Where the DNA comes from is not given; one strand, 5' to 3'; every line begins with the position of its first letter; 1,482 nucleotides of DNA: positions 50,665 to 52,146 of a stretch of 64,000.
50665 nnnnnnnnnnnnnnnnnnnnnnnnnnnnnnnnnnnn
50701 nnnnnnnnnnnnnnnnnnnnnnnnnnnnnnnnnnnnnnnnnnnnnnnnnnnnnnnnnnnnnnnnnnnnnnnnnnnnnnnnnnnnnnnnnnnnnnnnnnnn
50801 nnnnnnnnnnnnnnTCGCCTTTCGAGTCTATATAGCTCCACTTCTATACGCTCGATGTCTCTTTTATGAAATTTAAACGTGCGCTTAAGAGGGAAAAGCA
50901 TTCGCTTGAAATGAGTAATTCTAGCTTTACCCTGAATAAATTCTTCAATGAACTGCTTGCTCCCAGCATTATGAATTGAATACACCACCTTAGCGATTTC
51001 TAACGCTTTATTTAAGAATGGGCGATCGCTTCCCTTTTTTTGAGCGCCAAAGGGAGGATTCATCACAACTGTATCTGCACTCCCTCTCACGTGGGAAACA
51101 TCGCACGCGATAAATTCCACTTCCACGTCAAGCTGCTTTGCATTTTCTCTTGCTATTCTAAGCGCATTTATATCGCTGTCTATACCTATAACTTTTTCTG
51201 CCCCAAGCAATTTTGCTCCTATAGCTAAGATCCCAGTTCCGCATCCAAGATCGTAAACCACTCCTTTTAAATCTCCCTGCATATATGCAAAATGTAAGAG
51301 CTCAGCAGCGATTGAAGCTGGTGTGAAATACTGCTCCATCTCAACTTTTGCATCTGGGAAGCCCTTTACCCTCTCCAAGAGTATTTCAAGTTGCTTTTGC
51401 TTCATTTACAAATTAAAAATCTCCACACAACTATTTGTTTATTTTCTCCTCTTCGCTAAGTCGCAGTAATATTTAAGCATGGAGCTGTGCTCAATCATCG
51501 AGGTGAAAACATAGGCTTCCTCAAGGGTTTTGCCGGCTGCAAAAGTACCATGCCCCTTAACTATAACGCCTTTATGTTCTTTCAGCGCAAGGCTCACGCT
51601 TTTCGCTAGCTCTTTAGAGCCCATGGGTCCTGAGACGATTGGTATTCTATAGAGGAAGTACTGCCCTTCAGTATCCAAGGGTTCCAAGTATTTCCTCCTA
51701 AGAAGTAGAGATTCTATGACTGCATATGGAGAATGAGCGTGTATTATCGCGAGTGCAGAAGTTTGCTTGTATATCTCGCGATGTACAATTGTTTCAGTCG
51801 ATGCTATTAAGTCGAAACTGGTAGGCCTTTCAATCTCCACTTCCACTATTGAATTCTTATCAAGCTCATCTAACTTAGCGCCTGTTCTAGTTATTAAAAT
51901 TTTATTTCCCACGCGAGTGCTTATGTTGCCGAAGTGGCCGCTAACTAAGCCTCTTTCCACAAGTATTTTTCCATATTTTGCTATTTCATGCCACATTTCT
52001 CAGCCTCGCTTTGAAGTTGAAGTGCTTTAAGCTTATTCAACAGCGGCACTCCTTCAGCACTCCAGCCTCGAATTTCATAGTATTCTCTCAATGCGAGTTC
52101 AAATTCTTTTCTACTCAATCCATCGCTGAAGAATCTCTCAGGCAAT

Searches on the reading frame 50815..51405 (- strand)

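Call 63: search_protein_families(library=pfam, proteins=[window:50815-51405:-], max_evalue=0.00001)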
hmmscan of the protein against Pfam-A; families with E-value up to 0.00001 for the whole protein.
window:50815-51405:- (197 aa): 7 families
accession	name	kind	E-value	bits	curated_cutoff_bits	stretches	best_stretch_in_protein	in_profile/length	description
PF05175.20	MTS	-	3.6e-15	56.5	23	1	40-125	25-114/170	Methyltransferase small domain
PF06325.19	PrmA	-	9.6e-15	55.3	22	1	49-116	164-233/296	Ribosomal protein L11 methyltransferase (PrmA)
PF13847.12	Methyltransf_31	-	1.3e-11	44.8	27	1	49-136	6-95/145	Methyltransferase domain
PF13649.12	Methyltransf_25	-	5.9e-11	43.3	27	1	50-120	1-75/97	Methyltransferase domain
PF01170.24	UPF0020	-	1.3e-07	32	22.3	1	50-122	32-134/197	RMKL-like, methyltransferase domain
PF02475.24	TRM5-TYW2_MTfase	-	9.3e-07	29.4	28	1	47-147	37-136/164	TRM5/TYW2 methyltransferase domain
PF08241.18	Methyltransf_11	-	1.2e-06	29.5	21.2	1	52-115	2-66/95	Methyltransferase domain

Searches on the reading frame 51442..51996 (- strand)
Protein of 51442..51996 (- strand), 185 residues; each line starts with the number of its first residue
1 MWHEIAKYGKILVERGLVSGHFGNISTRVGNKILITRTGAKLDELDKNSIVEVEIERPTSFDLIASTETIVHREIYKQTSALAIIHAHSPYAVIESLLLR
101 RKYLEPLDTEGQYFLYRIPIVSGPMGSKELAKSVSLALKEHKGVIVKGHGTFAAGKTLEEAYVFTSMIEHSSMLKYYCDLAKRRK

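Call 63: search_protein_families(library=pfam, proteins=[window:51442-51996:-], max_evalue=0.00001)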
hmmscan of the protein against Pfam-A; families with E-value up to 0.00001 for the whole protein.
window:51442-51996:- (185 aa): 1 family
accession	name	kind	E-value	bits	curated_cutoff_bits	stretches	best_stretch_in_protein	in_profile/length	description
PF00596.27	Aldolase_II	-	1.6e-38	132.9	22.2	1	4-172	2-179/183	Class II Aldolase and Adducin N-terminal domain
